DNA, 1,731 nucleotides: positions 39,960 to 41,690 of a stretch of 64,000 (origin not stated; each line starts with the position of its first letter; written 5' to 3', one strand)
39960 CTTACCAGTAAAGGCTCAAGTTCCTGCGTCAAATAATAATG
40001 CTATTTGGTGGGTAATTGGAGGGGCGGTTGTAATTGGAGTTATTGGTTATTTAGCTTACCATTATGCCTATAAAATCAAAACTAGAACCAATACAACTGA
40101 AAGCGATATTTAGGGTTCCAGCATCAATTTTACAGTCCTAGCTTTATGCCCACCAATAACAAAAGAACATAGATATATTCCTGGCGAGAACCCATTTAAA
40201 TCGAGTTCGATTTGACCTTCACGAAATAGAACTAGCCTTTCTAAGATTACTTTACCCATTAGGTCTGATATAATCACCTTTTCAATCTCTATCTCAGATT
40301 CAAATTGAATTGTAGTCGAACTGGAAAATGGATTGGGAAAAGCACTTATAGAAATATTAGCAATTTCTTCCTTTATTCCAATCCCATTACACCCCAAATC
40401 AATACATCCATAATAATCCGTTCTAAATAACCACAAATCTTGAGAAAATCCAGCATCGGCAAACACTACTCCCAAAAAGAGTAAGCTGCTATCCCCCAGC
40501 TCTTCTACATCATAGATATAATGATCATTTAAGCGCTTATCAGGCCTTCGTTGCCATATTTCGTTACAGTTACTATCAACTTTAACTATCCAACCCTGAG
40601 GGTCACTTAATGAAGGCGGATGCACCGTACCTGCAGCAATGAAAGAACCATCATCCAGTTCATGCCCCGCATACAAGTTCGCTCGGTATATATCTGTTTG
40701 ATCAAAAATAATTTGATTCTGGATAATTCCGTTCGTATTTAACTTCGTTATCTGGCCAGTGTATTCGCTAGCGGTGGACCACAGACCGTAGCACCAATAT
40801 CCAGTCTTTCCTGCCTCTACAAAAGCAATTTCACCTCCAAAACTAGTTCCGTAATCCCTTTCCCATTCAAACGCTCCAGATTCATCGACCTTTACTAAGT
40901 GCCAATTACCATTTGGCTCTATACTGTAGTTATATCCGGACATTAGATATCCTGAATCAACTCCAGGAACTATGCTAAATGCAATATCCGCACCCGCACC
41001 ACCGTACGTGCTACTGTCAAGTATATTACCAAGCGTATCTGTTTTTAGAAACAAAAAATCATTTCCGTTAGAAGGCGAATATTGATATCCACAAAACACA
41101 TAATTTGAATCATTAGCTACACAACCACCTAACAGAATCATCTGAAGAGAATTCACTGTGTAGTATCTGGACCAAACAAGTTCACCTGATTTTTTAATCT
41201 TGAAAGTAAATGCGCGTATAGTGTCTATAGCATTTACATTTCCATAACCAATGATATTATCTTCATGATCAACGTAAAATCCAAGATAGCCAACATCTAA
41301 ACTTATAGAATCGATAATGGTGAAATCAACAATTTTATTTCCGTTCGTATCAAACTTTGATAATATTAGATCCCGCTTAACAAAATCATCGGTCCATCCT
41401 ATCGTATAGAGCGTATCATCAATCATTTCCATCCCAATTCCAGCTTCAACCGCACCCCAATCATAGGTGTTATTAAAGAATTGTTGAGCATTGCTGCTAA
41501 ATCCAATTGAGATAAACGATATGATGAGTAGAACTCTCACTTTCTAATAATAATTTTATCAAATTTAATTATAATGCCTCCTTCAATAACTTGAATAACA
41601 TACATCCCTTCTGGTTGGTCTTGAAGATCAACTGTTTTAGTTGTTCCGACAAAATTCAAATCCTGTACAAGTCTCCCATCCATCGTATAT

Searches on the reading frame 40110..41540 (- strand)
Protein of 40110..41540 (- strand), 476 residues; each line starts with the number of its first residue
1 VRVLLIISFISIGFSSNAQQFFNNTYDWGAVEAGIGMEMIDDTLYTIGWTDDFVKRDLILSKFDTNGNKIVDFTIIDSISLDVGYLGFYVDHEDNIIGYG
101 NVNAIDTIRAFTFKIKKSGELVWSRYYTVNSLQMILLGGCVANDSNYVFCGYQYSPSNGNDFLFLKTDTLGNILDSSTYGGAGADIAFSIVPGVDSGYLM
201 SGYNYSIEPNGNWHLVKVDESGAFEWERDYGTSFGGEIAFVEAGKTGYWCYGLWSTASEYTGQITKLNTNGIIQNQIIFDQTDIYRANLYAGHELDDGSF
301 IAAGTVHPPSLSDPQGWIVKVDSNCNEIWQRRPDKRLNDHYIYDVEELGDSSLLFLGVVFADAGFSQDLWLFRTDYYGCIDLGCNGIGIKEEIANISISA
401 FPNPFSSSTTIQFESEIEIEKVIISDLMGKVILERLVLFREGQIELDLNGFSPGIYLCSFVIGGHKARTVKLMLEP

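Call 12: search_protein_families(library=pfam, proteins=[window:40110-41540:-], max_evalue=0.001)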
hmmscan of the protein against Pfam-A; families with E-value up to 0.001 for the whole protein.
window:40110-41540:- (476 aa): 1 family
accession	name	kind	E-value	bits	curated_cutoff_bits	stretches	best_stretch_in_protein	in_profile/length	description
PF18962.6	Por_Secre_tail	-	1.6e-08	35.2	27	1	401-466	2-68/75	Secretion system C-terminal sorting domain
